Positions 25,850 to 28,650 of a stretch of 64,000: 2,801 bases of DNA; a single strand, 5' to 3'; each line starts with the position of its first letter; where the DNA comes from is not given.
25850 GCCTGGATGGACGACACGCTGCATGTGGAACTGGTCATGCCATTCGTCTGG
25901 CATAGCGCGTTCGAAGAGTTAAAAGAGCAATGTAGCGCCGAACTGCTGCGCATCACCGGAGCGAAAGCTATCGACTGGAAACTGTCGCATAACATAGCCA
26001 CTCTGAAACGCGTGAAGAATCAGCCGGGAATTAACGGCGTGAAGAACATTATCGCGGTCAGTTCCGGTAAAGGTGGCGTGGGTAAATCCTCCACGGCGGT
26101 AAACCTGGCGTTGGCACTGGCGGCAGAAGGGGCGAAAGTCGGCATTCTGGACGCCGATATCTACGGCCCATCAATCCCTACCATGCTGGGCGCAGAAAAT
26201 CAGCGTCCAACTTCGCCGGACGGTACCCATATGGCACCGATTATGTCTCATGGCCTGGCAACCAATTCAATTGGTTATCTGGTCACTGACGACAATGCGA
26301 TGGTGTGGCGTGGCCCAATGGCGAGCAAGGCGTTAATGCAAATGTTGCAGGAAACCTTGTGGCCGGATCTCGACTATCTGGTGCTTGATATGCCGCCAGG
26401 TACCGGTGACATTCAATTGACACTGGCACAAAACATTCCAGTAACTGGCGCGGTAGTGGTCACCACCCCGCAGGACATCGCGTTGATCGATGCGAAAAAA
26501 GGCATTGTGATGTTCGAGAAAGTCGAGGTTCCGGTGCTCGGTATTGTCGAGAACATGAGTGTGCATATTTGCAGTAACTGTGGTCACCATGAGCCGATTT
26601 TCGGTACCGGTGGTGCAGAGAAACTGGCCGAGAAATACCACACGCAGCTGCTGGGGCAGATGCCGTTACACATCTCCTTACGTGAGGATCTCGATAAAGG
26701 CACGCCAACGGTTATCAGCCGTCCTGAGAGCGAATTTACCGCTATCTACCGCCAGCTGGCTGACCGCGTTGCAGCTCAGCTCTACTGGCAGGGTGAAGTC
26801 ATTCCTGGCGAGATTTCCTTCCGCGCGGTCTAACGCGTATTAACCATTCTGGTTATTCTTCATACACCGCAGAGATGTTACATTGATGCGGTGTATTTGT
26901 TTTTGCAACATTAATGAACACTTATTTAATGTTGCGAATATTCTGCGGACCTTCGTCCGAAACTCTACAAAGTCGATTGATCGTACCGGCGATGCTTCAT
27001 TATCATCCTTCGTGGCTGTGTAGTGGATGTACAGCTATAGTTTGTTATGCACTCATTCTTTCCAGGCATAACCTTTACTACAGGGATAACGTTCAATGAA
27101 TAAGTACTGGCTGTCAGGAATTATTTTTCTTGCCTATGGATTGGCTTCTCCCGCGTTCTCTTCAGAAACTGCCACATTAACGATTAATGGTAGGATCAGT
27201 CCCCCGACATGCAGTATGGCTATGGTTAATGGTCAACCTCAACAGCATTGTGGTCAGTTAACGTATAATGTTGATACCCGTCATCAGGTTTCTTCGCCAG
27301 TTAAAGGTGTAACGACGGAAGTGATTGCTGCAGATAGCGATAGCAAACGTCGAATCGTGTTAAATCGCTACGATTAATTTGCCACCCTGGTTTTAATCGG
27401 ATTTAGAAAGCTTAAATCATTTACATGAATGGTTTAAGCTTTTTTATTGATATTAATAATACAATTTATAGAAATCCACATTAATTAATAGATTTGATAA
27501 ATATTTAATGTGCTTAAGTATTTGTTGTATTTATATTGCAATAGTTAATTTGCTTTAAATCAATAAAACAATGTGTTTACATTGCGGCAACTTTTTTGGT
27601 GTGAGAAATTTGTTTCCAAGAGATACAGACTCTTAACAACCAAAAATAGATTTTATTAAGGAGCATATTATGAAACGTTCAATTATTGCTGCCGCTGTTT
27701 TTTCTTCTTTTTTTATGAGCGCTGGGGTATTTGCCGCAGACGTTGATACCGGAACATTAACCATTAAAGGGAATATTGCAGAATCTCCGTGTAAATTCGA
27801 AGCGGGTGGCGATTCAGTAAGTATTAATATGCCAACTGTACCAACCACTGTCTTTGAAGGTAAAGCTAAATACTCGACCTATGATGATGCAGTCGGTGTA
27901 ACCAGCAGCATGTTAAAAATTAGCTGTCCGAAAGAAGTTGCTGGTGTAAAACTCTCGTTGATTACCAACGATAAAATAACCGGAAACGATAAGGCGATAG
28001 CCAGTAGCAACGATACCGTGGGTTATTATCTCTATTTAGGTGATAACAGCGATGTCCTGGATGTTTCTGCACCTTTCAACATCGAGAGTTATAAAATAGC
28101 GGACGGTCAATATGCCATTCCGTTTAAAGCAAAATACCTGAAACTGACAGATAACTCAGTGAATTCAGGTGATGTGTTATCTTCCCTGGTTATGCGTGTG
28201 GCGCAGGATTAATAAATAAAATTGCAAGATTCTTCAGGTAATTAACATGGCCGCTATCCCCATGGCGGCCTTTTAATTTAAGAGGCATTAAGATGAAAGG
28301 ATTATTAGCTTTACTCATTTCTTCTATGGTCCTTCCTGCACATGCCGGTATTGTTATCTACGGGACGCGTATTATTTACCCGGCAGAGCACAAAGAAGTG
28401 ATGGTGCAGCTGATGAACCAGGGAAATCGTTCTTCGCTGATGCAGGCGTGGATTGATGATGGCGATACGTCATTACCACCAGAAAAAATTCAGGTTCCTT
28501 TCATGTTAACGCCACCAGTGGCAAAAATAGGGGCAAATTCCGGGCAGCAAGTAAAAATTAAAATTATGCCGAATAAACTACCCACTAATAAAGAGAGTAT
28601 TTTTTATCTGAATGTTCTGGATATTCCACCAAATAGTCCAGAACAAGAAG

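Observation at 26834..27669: Palindromes and AT-rich silencer-like region around yehE and the yehDCBA fimbrial promoter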

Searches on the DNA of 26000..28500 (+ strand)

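Call 6: search_rna_families(source=window, start=26000, end=28500, threshold=evalue, max_evalue=1)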
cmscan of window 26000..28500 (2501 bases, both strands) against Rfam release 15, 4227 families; matches with E-value up to 1: 1.
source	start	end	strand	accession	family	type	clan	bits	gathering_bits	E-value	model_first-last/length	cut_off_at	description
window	28242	28336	-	RF00426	SCARNA15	Gene; snRNA; snoRNA; scaRNA;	CL00019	20.5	65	0.93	1-128/128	no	Small Cajal body specific RNA 15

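Call 7: search_dna_similar(query=window:26700-27800:+, collection=ecoli_genomes, mode=near, max_rows=30, rows=spread)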
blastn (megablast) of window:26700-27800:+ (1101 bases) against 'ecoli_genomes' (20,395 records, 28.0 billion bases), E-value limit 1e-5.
Records with a match: 5422; places in all: 5444; records where one place covers at least 80% of the query: 5303.
Genomes with a match: 5422 of 5426; with a place that covers at least 80% of the query: 5303. Places per genome that has any: lowest 1, median 1, highest 2. On chromosomes: 5443 places; on plasmids: 1.
Best place of each record, by identity: >=99% 949; 95-99% 802; 90-95% 3299; 80-90% 372.
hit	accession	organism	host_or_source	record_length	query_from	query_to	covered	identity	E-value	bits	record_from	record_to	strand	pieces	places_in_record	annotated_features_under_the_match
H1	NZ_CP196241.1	Escherichia coli strain AH19E004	Homo sapiens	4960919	1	1101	100%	100.0%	0e+0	2051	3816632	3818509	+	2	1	IS1-like element IS1B family transposase | DUF2574 family protein (x2) | apbC: iron-sulfur cluster carrier protein ApbC | yehD: fimbrial protein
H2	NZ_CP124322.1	Escherichia coli strain AVS0717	wastewater treatment plant efflux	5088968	1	1101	100%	100.0%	0e+0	2034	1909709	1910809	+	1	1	yehE: YehE family protein | apbC: iron-sulfur cluster carrier protein ApbC | yehD: fimbrial protein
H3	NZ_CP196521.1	Escherichia coli strain S931B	Homo sapiens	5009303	1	1101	100%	100.0%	0e+0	2034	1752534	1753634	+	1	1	yehE: YehE family protein | apbC: iron-sulfur cluster carrier protein ApbC | yehD: fimbrial protein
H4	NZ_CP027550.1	Escherichia coli strain 2015C-4136CT1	Homo sapiens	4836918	1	1101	100%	99.3%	0e+0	1989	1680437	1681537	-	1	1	yehE: YehE family protein | apbC: iron-sulfur cluster carrier protein ApbC | yehD: fimbrial protein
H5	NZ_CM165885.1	Escherichia coli strain N54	Homo sapiens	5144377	1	1101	100%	99.1%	0e+0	1978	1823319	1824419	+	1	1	yehE: YehE family protein | apbC: iron-sulfur cluster carrier protein ApbC | yehD: fimbrial protein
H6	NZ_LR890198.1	Escherichia coli strain MINF_1D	Homo sapiens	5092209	1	1101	100%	99.0%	0e+0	1973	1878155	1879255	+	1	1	yehE: YehE family protein | apbC: iron-sulfur cluster carrier protein ApbC | yehD: fimbrial protein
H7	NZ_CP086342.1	Escherichia coli strain ESY001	Homo sapiens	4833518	1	1101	100%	95.6%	0e+0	1764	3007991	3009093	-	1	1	yehE: YehE family protein | apbC: iron-sulfur cluster carrier protein ApbC | yehD: fimbrial protein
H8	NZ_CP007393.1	Escherichia coli strain ST2747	-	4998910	1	1101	100%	95.4%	0e+0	1753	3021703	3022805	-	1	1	yehE: YehE family protein | apbC: iron-sulfur cluster carrier protein ApbC | yehD: fimbrial protein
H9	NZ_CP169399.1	Escherichia coli strain MFDS1022581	Animal source foods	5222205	1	1101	100%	95.1%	0e+0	1736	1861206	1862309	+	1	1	yehE: YehE family protein | apbC: iron-sulfur cluster carrier protein ApbC | yehD: fimbrial protein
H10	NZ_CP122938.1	Escherichia coli strain ETEC1701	Sus scrofa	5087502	1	1101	100%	94.9%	0e+0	1725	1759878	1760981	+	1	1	yehE: YehE family protein | apbC: iron-sulfur cluster carrier protein ApbC | yehD: fimbrial protein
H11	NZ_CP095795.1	Escherichia coli strain CT265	avian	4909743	1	1101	100%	94.6%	0e+0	1701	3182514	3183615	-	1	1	yehE: YehE family protein | apbC: iron-sulfur cluster carrier protein ApbC | yehD: fimbrial protein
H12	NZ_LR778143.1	Escherichia coli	sediment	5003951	1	1101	100%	94.5%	0e+0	1696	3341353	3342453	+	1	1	yehE: YehE family protein | apbC: iron-sulfur cluster carrier protein ApbC | yehD: fimbrial protein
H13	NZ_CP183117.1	Escherichia coli strain 571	Homo sapiens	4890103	1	1101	100%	94.4%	0e+0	1690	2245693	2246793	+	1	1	yehE: YehE family protein | apbC: iron-sulfur cluster carrier protein ApbC | yehD: fimbrial protein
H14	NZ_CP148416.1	Escherichia coli strain Z1323CEC0016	Chicken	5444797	1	1101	100%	94.3%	0e+0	1685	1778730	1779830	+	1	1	yehE: YehE family protein | apbC: iron-sulfur cluster carrier protein ApbC | yehD: fimbrial protein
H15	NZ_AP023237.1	Escherichia coli strain F070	-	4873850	1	1101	100%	94.2%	0e+0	1679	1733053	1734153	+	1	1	yehE: YehE family protein | apbC: iron-sulfur cluster carrier protein ApbC | yehD: fimbrial protein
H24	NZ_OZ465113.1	Escherichia coli str. K-12 substr. MG1655 strain K-12 ...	not applicable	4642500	3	1101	100%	94.2%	0e+0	1676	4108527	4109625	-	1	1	yehE: YehE family protein | apbC: iron-sulfur cluster carrier protein ApbC | yehD: fimbrial protein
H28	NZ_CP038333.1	Escherichia coli O157:H7 strain N8B7-2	cattle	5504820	1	1098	100%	83.6%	0e+0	1018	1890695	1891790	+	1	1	DUF2574 family protein | apbC: iron-sulfur cluster carrier protein ApbC | fimbrial protein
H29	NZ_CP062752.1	Escherichia coli O157:H7 strain Z910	Bovine Faeces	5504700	1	1098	100%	83.6%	0e+0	1018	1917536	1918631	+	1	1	DUF2574 family protein | apbC: iron-sulfur cluster carrier protein ApbC | fimbrial protein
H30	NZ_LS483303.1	Escherichia coli strain NCTC9967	missing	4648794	1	217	20%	97.2%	3e-98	368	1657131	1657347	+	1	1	apbC: iron-sulfur cluster carrier protein ApbC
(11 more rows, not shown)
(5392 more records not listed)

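Call 12: get_annotated_region(hit=H24, flank=1500)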
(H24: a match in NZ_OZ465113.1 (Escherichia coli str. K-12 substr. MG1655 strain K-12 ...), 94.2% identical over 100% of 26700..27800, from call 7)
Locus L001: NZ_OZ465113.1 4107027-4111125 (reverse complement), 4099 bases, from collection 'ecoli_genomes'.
description: Escherichia coli str. K-12 substr. MG1655 strain K-12 chromosome K12_pMDL27
organism: Escherichia coli str. K-12 substr. MG1655 strain K-12 substr. MG1655 (NCBI taxid 511145)
replicon: chromosome; assembly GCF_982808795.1
host: not applicable; source: lab strain; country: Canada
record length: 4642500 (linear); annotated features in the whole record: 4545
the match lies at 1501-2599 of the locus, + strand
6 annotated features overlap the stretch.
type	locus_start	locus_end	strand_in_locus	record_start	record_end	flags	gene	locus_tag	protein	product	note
CDS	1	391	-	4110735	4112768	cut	metG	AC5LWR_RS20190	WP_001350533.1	methionine--tRNA ligase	-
CDS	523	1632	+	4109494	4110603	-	apbC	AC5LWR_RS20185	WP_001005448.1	iron-sulfur cluster carrier protein ApbC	-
CDS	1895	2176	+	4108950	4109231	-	yehE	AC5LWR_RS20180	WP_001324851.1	YehE family protein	-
CDS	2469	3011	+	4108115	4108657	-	yehD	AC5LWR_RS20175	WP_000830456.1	fimbrial protein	-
CDS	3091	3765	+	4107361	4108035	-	yehC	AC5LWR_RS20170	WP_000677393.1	fimbria/pilus periplasmic chaperone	-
CDS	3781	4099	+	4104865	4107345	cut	yehB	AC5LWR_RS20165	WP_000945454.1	fimbrial biogenesis outer membrane usher protein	-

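Call 13: get_annotated_region(hit=H28, flank=1500)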
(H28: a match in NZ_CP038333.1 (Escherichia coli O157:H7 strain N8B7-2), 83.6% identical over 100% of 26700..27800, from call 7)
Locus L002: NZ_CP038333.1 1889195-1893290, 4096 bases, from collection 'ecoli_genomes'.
description: Escherichia coli O157:H7 strain N8B7-2 chromosome, complete genome
organism: Escherichia coli O157:H7 strain N8B7-2 (NCBI taxid 83334)
replicon: chromosome; assembly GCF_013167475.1
host: cattle; source: cattle feces; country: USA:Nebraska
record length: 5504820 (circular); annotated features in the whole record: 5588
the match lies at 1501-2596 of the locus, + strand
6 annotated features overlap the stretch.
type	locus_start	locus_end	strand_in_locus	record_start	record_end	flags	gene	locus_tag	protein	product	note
CDS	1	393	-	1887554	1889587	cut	metG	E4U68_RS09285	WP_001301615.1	methionine--tRNA ligase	-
CDS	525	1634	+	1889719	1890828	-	apbC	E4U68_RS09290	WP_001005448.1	iron-sulfur cluster carrier protein ApbC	-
CDS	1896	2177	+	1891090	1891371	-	-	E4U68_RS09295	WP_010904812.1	DUF2574 family protein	-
CDS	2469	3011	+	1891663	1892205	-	-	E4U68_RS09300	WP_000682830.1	fimbrial protein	-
CDS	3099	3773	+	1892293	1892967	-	-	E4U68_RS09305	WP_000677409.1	fimbria/pilus periplasmic chaperone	-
CDS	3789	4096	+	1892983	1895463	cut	yehB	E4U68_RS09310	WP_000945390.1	fimbrial biogenesis outer membrane usher protein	-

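Call 14: get_annotated_region(hit=H30, flank=3000)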
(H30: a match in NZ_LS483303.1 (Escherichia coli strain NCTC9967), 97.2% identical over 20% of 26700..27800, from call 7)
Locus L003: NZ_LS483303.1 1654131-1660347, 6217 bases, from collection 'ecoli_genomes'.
description: Escherichia coli strain NCTC9967 chromosome 1, complete sequence
organism: Escherichia coli strain NCTC9967 (NCBI taxid 562)
replicon: chromosome; assembly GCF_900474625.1
host: missing; source: not available: to be reported later; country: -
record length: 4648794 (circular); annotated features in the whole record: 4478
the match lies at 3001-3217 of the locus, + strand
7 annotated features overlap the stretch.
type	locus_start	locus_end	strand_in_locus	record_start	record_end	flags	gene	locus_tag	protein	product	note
CDS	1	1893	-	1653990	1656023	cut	metG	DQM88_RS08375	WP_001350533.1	methionine--tRNA ligase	-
CDS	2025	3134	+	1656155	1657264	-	apbC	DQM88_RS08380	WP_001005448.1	iron-sulfur cluster carrier protein ApbC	-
CDS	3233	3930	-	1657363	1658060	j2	-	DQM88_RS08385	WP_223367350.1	IS1 family transposase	programmed frameshift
CDS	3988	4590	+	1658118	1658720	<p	-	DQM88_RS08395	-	fimbrial protein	incomplete; partial in the middle of a contig; missing N-terminus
CDS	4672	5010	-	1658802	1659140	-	rcnB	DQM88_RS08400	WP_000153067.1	Ni(II)/Co(II) efflux transporter accessory subunit RcnB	-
CDS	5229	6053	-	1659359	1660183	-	rcnA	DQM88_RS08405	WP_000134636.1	nickel/cobalt efflux protein RcnA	-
CDS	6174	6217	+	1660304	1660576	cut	rcnR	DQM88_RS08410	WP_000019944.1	Ni(II)/Co(II)-binding transcriptional repressor RcnR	-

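Call 15: get_annotated_region(hit=H7, flank=1500)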
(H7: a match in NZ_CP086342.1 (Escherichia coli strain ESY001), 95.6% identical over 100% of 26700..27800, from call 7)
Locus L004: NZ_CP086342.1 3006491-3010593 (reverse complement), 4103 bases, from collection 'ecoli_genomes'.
description: Escherichia coli strain ESY001 chromosome, complete genome
organism: Escherichia coli strain ESY001 (NCBI taxid 562)
replicon: chromosome; assembly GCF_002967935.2
host: Homo sapiens; source: blood; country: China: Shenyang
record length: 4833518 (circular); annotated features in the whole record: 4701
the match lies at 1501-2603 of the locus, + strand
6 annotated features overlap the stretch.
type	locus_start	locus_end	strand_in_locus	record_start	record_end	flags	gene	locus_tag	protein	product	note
CDS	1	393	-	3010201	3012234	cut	metG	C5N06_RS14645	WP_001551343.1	methionine--tRNA ligase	-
CDS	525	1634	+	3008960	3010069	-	apbC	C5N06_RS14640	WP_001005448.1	iron-sulfur cluster carrier protein ApbC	-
CDS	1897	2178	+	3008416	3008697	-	yehE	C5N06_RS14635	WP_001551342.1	YehE family protein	-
CDS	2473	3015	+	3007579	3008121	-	yehD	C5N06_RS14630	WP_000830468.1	fimbrial protein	-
CDS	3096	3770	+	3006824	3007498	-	yehC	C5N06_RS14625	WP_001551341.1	fimbria/pilus periplasmic chaperone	-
CDS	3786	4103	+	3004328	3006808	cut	yehB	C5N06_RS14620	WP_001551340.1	fimbrial biogenesis outer membrane usher protein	-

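Call 22: search_dna_similar(query=window:26890-26950:+, collection=ecoli_genomes, mode=distant, max_evalue=1, max_rows=40, rows=spread)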
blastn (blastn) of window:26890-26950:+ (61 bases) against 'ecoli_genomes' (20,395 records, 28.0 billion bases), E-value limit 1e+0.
Records with a match: 5422; places in all: 5424; records where one place covers at least 80% of the query: 5416.
Genomes with a match: 5422 of 5426; with a place that covers at least 80% of the query: 5416. Places per genome that has any: lowest 1, median 1, highest 2. On chromosomes: 5423 places; on plasmids: 1.
Best place of each record, by identity: >=99% 564; 95-99% 753; 90-95% 4101; 80-90% 4.
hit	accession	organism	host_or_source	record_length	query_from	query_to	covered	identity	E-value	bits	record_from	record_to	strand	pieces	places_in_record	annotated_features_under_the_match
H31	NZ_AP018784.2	Escherichia coli strain SK1144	-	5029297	1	61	100%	100.0%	3e-22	111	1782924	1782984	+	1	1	none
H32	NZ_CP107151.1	Escherichia coli strain R13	human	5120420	1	61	100%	100.0%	3e-22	111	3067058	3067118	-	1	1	none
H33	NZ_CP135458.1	Escherichia coli strain isolateI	Homo sapiens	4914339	1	61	100%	100.0%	3e-22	111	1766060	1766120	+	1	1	none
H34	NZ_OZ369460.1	Escherichia coli strain Esc4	not applicable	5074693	1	61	100%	100.0%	3e-22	111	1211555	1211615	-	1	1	none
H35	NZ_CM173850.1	Escherichia coli strain 1324KP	Homo sapiens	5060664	1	61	100%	100.0%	3e-22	111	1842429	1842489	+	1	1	none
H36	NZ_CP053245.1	Escherichia coli strain SCU-485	Homo sapiens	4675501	1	61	100%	95.1%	6e-18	98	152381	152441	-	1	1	none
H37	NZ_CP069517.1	Escherichia coli strain FDAARGOS_1262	Homo sapiens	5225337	1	61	100%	95.1%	6e-18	98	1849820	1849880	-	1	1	none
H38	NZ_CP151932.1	Escherichia coli strain 8178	Mus musculus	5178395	1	61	100%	95.1%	6e-18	98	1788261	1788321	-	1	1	none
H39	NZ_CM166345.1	Escherichia coli strain CH4811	Homo sapiens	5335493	1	61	100%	95.1%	6e-18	98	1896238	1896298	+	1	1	none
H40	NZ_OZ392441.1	Escherichia coli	Homo sapiens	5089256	1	61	100%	95.1%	6e-18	98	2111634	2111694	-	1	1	none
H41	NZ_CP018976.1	Escherichia coli strain Ecol_545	Homo sapiens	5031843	1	61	100%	93.4%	7e-17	93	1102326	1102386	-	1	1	none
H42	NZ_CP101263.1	Escherichia coli strain EC21Z-063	Homo sapiens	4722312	1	61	100%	93.4%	7e-17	93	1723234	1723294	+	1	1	none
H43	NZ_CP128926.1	Escherichia coli strain TUM9812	missing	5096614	1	61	100%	93.4%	7e-17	93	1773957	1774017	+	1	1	none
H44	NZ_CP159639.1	Escherichia coli strain Z226-7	hospital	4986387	1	61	100%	93.4%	7e-17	93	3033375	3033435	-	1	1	none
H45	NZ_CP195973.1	Escherichia coli strain J6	Water sample from the Juan Diaz River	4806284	1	61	100%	93.4%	7e-17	93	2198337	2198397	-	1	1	none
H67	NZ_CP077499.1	Escherichia coli O111:H8 strain 7-58 72A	Fly pool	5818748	1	61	100%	90.2%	4e-14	84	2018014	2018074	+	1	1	none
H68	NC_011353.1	Escherichia coli O157:H7 str. EC4115 strain EC4115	-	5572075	1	60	98%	90.0%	1e-13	82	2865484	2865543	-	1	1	none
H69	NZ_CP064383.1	Escherichia coli O157:H7 strain PartA-EcoliO157H7-RM8376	missing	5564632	1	60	98%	90.0%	1e-13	82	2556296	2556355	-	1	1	none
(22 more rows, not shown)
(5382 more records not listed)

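Call 24: get_annotated_region(hit=H36, flank=900)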
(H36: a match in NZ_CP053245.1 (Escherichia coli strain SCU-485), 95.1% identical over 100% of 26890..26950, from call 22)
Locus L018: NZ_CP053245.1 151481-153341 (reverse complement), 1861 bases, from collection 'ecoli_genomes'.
description: Escherichia coli strain SCU-485 chromosome, complete genome
organism: Escherichia coli strain SCU-485 (NCBI taxid 562)
replicon: chromosome; assembly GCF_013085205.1
host: Homo sapiens; source: rectal swab from healthy college student; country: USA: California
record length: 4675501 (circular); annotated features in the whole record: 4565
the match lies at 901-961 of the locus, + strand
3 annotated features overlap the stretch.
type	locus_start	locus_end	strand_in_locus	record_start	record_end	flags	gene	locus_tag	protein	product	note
CDS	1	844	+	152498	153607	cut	apbC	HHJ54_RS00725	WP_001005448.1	iron-sulfur cluster carrier protein ApbC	-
CDS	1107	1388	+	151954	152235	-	yehE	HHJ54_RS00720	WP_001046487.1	YehE family protein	-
CDS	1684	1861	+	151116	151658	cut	yehD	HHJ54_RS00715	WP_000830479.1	fimbrial protein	-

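Call 25: get_annotated_region(hit=H39, flank=900)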
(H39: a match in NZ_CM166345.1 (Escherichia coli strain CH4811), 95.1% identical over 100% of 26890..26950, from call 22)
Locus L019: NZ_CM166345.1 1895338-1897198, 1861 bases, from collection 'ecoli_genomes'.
description: Escherichia coli strain CH4811 chromosome, whole genome shotgun sequence
organism: Escherichia coli strain CH4811 (NCBI taxid 562)
replicon: chromosome; assembly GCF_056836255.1
host: Homo sapiens; source: Biobank; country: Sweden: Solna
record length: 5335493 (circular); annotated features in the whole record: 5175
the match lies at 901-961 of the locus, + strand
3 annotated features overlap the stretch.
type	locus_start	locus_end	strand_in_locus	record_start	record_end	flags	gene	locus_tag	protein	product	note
CDS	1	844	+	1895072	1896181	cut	apbC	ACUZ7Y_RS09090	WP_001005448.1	iron-sulfur cluster carrier protein ApbC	-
CDS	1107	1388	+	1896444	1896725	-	yehE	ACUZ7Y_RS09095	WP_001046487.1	YehE family protein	-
CDS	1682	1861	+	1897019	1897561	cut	yehD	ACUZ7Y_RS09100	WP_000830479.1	fimbrial protein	-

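Call 26: get_annotated_region(hit=H41, flank=900)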
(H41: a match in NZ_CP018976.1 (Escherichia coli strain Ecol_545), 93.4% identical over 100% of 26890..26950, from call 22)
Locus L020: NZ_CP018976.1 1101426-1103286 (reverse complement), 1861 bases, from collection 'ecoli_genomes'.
description: Escherichia coli strain Ecol_545 chromosome, complete genome
organism: Escherichia coli strain Ecol_545 (NCBI taxid 562)
replicon: chromosome; assembly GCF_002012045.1
host: Homo sapiens; source: not applicable; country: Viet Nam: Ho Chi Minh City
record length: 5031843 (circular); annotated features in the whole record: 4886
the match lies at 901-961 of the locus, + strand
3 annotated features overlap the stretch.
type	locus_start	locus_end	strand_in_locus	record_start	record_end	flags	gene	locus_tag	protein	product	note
CDS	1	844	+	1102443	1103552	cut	apbC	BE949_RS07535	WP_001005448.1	iron-sulfur cluster carrier protein ApbC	-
CDS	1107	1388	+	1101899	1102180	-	yehE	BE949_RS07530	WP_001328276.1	YehE family protein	-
CDS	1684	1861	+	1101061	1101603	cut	yehD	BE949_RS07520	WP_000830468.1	fimbrial protein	-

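Call 27: get_annotated_region(hit=H67, flank=900)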
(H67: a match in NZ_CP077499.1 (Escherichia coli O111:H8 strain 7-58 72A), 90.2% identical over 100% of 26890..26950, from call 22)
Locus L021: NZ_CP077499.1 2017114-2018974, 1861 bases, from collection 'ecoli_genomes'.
description: Escherichia coli O111:H8 strain 7-58 72A chromosome, complete genome
organism: Escherichia coli O111:H8 strain 7-58 72A (NCBI taxid 991910)
replicon: chromosome; assembly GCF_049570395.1
host: -; source: Fly pool; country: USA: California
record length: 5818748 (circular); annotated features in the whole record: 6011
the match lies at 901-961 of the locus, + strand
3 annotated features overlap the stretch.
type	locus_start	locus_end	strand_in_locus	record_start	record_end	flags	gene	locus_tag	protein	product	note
CDS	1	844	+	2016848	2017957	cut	apbC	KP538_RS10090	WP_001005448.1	iron-sulfur cluster carrier protein ApbC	-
CDS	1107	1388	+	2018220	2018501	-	yehE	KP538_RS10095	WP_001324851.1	YehE family protein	-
CDS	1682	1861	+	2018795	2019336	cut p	yehD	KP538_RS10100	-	fimbrial protein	frameshifted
